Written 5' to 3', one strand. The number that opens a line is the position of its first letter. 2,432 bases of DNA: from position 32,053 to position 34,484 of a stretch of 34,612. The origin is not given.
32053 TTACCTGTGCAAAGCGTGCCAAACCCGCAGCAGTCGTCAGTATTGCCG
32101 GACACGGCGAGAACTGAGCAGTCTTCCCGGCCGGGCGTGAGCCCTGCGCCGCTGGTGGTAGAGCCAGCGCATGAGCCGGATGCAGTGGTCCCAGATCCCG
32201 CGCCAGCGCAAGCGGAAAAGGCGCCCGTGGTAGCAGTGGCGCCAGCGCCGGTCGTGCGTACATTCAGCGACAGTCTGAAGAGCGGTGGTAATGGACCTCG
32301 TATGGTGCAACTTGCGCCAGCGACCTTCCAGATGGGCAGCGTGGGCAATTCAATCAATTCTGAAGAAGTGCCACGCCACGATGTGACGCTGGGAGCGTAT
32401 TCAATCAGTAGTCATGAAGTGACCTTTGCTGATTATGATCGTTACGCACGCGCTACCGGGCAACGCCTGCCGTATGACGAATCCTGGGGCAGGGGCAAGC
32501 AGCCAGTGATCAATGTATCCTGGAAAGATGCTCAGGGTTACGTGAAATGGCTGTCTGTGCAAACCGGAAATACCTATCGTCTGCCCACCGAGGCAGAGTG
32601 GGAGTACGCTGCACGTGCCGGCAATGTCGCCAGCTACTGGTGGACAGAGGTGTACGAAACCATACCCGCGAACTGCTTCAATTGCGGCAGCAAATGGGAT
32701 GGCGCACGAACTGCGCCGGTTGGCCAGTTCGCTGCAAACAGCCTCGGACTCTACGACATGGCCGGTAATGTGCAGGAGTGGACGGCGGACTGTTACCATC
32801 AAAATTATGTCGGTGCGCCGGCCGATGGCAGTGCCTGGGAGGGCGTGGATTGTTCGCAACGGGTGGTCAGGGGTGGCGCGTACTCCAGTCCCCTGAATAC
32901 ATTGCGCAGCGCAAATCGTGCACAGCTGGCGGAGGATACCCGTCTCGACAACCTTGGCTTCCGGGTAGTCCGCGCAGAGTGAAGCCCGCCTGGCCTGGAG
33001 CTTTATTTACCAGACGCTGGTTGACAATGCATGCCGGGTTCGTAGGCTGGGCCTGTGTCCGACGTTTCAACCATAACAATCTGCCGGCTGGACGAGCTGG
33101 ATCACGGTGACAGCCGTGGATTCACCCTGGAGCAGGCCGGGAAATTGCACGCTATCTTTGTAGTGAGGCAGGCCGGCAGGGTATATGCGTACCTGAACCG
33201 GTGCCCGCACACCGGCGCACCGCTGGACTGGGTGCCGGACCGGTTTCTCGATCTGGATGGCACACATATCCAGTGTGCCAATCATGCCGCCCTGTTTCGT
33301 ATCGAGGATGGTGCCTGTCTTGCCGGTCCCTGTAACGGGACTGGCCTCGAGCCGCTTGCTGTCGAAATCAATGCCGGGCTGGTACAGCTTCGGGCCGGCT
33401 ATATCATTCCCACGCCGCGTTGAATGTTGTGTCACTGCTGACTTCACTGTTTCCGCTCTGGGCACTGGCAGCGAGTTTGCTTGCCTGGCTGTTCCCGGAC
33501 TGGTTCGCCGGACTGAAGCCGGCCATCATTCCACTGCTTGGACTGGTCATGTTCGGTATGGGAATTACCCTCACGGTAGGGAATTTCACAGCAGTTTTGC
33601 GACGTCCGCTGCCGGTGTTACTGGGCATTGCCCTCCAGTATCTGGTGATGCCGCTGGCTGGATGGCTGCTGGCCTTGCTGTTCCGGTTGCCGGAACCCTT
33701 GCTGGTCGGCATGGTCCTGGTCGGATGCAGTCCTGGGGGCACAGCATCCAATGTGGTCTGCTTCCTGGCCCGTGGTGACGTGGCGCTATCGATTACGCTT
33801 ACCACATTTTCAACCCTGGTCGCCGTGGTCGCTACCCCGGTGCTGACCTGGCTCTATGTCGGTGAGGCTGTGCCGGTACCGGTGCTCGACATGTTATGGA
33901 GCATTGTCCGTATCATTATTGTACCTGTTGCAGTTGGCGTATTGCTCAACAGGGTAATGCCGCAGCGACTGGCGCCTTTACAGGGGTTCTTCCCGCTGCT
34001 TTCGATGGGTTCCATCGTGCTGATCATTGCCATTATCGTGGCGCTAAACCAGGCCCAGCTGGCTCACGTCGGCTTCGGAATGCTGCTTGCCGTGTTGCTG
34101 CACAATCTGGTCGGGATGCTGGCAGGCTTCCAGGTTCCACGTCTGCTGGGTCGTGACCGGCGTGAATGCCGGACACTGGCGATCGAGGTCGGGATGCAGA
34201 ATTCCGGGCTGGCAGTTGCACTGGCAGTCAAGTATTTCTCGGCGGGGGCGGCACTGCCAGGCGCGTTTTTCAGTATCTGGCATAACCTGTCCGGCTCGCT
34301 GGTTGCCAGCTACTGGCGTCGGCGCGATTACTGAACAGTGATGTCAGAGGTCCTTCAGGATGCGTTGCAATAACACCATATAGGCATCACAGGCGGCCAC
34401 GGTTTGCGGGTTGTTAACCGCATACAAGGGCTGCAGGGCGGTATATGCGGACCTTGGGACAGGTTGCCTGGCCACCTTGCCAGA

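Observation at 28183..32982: Giant inside-to-outside protein: cNMP sensor, rhodanese, ~780-aa coiled coil, TM helix, periplasmic FGE-like domain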

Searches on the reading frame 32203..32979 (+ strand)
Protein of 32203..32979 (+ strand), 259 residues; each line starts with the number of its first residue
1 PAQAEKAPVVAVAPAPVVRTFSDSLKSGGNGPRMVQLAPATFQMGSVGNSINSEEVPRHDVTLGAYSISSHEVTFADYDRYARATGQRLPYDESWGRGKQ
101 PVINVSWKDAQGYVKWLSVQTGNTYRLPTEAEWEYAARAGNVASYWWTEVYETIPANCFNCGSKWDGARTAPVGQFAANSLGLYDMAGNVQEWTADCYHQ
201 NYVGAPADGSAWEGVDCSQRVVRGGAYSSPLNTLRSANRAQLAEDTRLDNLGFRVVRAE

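Call 21: search_solved_structures(query=window:32203-32979:+, max_evalue=0.001, show_alignments=3)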
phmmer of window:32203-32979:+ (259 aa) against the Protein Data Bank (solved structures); distinct sequences matched with E-value up to 0.001: 28.
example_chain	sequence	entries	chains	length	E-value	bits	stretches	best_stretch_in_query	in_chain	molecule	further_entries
5hha_A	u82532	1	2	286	1.3e-41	146.2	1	30-257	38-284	PvdO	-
7spq_A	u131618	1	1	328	2e-25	93.1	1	52-240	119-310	Serine/threonine kinase ToxD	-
9myj_B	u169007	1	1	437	2.5e-18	69.9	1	94-258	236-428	Lipoprotein, putative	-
9p6h_B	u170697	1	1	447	2.5e-18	69.8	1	94-258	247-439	Lipoprotein, putative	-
9mzu_A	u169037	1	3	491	3.1e-18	69.5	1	94-258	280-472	PorK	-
9ots_A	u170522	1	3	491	3.1e-18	69.5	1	94-258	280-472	Por secretion system protein porK/gldK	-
2aft_X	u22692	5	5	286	1.5e-17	67.3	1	97-255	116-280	Sulfatase modifying factor 1 | Sulfatase-modifying factor 1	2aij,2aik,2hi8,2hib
31dc_A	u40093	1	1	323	1.7e-17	67.1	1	97-255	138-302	Formylglycine-generating enzyme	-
6muj_A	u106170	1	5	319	2.9e-17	66.4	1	93-255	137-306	Formylglycine-generating enzyme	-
2q17_A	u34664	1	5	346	3e-17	66.3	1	93-255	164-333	formylglycine generating enzyme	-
1y1e_X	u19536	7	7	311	4.6e-17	65.7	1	97-255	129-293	C-alpha-formyglycine-generating enzyme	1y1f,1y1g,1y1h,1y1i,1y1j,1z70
2aii_X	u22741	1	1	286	5.7e-17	65.4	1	97-255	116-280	Sulfatase modifying factor 1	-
2afy_X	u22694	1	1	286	5.8e-17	65.4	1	97-255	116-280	Sulfatase modifying factor 1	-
5ssy_A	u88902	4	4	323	6.6e-17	65.2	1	97-255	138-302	Formylglycine-generating enzyme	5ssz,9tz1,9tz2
5ssx_A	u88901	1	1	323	1.8e-16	63.8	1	97-255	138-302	Formylglycine-generating enzyme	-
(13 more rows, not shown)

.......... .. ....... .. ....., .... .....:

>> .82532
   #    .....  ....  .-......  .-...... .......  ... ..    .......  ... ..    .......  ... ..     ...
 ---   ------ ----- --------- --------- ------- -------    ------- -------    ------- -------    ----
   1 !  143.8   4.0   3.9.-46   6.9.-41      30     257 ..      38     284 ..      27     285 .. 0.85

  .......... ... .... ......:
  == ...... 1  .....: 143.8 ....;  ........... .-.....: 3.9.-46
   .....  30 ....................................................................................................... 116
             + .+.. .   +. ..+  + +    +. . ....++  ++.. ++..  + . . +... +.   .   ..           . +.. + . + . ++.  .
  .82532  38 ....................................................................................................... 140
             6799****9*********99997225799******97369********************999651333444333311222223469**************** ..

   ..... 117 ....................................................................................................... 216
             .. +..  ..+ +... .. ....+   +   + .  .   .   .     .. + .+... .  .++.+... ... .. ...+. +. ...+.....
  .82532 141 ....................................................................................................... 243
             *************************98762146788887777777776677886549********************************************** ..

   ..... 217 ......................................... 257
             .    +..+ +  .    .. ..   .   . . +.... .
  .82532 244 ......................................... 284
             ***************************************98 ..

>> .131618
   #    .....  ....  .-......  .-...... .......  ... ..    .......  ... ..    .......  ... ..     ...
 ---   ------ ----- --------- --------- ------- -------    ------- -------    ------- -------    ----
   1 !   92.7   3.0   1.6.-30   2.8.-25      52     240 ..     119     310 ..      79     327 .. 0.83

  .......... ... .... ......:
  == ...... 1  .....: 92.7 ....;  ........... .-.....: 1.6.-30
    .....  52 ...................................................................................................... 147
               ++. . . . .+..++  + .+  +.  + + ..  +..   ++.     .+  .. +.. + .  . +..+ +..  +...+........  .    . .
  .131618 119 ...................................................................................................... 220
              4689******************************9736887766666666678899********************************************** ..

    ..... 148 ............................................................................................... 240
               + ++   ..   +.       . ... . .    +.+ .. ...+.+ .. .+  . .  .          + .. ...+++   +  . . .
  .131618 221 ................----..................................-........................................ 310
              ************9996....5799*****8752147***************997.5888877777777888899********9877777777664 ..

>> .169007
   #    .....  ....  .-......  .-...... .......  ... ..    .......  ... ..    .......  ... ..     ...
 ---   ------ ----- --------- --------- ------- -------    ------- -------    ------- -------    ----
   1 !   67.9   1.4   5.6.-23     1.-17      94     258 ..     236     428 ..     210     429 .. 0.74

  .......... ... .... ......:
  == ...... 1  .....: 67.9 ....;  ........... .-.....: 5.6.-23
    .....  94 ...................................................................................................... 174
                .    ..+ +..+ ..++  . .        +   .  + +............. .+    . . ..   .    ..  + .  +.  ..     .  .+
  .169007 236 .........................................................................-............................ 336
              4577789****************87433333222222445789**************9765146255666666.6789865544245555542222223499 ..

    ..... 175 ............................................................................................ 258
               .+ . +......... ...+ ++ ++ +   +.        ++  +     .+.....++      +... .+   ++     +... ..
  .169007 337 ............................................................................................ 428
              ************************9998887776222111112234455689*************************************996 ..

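Call 62: search_protein_representatives(protein=window:32245-32979:+)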
Query: 245 residues. Proteins with E-value up to 0.001 (for the whole library): 185973; up to 1e-10: 109200; up to 1e-30: 13839. The best 150 are listed.
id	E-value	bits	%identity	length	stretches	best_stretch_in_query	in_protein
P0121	1.2e-219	742.5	35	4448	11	19-240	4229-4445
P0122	5.9e-188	638.7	50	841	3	6-243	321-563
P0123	4.8e-175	596.5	46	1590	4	18-241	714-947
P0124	7.4e-170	579.5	33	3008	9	20-243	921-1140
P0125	9.7e-167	569.2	48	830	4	18-243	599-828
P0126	2.0e-165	564.9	48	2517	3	17-242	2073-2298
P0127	2.6e-155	531.8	39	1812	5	8-244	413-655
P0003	4.0e-141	485.3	87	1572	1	2-245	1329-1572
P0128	8.1e-140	481.0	40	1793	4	18-243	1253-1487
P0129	3.2e-139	479.1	49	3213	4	5-216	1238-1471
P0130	4.5e-136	468.8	48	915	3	34-243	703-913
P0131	5.4e-135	465.2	43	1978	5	38-242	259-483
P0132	7.8e-135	464.7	47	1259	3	18-244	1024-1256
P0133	1.2e-133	460.9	42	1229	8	84-239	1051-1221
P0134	2.3e-133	459.9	43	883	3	18-243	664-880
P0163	8.2e-119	412.2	74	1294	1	2-243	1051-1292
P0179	1.0e-111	389.0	68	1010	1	2-244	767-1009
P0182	5.2e-110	383.4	71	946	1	2-243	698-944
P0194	2.4e-105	368.1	65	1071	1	4-244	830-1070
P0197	3.6e-105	367.5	63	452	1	5-243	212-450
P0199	9.0e-105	366.2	67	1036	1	5-245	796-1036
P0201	1.8e-104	365.3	64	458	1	4-244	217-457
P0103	1.4e-99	349.2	63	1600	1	3-244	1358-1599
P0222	2.1e-99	348.7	61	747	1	5-245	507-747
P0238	5.8e-96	337.4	61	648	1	4-244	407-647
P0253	1.1e-93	329.9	61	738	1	6-243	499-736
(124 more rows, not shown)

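Call 63: search_protein_families(library=pfam, proteins=[P0163, P0179, P0182, P0194, P0199, P0197, P0201, P0222, P0238, P0253], max_evalue=0.0001)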
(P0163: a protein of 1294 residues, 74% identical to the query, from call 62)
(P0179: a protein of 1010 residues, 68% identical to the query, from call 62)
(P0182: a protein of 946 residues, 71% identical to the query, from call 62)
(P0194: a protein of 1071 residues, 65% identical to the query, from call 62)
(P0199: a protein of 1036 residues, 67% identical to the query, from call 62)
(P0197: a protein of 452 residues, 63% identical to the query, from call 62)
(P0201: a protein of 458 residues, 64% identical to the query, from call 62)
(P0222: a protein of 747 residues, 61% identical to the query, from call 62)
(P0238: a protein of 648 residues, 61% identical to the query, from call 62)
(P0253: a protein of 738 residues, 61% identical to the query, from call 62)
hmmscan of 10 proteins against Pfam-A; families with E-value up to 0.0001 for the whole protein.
P0163 (1294 aa): 2 families
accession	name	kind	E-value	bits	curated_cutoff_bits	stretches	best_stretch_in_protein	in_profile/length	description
PF03781.23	FGE-sulfatase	-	3.4e-53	181.4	23.3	1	1067-1292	3-255/255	Sulfatase-modifying factor enzyme 1-like domain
PF10473.14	CENP-F_leu_zip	-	2.5e-05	24.8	34.5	1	211-373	10-140/140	Leucine-rich repeats of kinetochore protein Cenp-F/LEK1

P0179 (1010 aa): 1 family
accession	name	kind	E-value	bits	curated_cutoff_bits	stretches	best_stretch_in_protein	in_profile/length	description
PF03781.23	FGE-sulfatase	-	1.4e-57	195.7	23.3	1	782-1008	2-255/255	Sulfatase-modifying factor enzyme 1-like domain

P0182 (946 aa): 1 family
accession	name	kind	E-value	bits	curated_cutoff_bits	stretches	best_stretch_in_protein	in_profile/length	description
PF03781.23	FGE-sulfatase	-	3.2e-55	188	23.3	1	716-944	5-255/255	Sulfatase-modifying factor enzyme 1-like domain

P0194 (1071 aa): 1 family
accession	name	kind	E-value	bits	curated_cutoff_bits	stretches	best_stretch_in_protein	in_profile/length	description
PF03781.23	FGE-sulfatase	-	1.4e-56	192.5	23.3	1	844-1069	3-255/255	Sulfatase-modifying factor enzyme 1-like domain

P0199 (1036 aa): 1 family
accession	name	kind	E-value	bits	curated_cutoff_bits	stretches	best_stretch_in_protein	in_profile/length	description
PF03781.23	FGE-sulfatase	-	1.8e-53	182.2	23.3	1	809-1034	3-255/255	Sulfatase-modifying factor enzyme 1-like domain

P0197 (452 aa): 1 family
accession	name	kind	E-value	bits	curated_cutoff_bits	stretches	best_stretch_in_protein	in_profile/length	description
PF03781.23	FGE-sulfatase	-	2.4e-58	198.2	23.3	1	225-450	3-255/255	Sulfatase-modifying factor enzyme 1-like domain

P0201 (458 aa): 1 family
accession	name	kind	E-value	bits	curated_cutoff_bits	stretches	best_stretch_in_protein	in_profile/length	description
PF03781.23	FGE-sulfatase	-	1.4e-57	195.7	23.3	1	231-456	3-255/255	Sulfatase-modifying factor enzyme 1-like domain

P0222 (747 aa): 1 family
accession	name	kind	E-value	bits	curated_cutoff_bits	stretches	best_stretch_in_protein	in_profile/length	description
PF03781.23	FGE-sulfatase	-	4e-55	187.7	23.3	1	520-745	3-255/255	Sulfatase-modifying factor enzyme 1-like domain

P0238 (648 aa): 1 family
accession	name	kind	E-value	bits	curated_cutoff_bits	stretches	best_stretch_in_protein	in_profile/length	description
PF03781.23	FGE-sulfatase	-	2.2e-56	191.8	23.3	1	420-646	2-255/255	Sulfatase-modifying factor enzyme 1-like domain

P0253 (738 aa): 1 family
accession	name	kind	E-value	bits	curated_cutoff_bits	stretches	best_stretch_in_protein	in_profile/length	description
PF03781.23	FGE-sulfatase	-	2.4e-55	188.4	23.3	1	511-736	3-255/255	Sulfatase-modifying factor enzyme 1-like domain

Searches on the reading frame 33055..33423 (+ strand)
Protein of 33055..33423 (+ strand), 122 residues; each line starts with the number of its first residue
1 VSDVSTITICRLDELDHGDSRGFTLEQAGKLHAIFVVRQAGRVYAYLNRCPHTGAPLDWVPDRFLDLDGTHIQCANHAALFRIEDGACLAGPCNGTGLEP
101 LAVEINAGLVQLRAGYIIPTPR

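Call 7: search_protein_families(library=pfam, proteins=[window:33055-33423:+], max_evalue=0.001)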
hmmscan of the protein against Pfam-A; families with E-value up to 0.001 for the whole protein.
window:33055-33423:+ (122 aa): 1 family
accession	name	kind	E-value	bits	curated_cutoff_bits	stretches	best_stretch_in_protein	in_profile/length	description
PF00355.32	Rieske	-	2.7e-12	46.9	20.3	1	7-95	3-82/88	Rieske [2Fe-2S] domain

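Call 20: search_protein_families(library=ncbifam, proteins=[window:33055-33423:+], max_evalue=0.001)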
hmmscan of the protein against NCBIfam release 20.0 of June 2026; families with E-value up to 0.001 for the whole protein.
window:33055-33423:+ (122 aa): 4 families
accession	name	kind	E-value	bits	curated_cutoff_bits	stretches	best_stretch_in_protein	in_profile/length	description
NF042948.2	3PPDioc_HcaC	equivalog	8.2e-09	35.7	150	1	5-109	2-97/105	3-phenylpropionate/cinnamic acid dioxygenase ferredoxin subunit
NF007422.0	PRK09965.1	equivalog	1.2e-06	28.5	113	1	5-111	2-97/106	bifunctional 3-phenylpropionate/cinnamic acid dioxygenase ferredoxin subunit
TIGR02378.1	nirD_assim_sml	equivalog_domain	2.4e-05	24.4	74.65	1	7-92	3-85/105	nitrite reductase small subunit NirD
NF041683.1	ant_diox_AndAb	equivalog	0.00062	19.9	150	1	14-111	10-97/100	anthranilate 1,2-dioxygenase ferredoxin subunit AndAb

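Call 70: search_protein_families(library=padloc, proteins=[window:33055-33423:+], max_evalue=0.001)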
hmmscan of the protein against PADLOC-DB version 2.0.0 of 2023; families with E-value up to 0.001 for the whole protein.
window:33055-33423:+ (122 aa): 0 families

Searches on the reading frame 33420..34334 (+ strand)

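Call 7: search_protein_families(library=pfam, proteins=[window:33420-34334:+], max_evalue=0.001)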
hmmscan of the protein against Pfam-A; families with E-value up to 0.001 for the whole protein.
window:33420-34334:+ (304 aa): 3 families
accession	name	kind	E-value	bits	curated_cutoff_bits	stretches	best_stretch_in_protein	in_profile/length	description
PF01758.21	SBF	-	3.5e-44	151.2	24.3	1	38-215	2-189/191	Sodium Bile acid symporter family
PF13593.11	SBF_like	-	1.2e-16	61.4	25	1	11-256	3-263/313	SBF-like CPA transporter family (DUF4137)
PF03547.23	Mem_trans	-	3.2e-05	23.1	25.7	1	40-142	241-342/343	Membrane transport protein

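Call 20: search_protein_families(library=ncbifam, proteins=[window:33420-34334:+], max_evalue=0.001)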
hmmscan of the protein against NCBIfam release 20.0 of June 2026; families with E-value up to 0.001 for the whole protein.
window:33420-34334:+ (304 aa): 2 families
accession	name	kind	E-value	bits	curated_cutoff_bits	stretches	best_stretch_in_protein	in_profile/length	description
NF047939.1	PantTportPanS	equivalog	4.9e-106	354.7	400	1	5-302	2-299/299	ketopantoate/pantoate/pantothenate transporter PanS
TIGR00841.1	bass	subfamily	1.6e-78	264.2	326.3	1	17-300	20-305/321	bile acid:sodium symporter family transporter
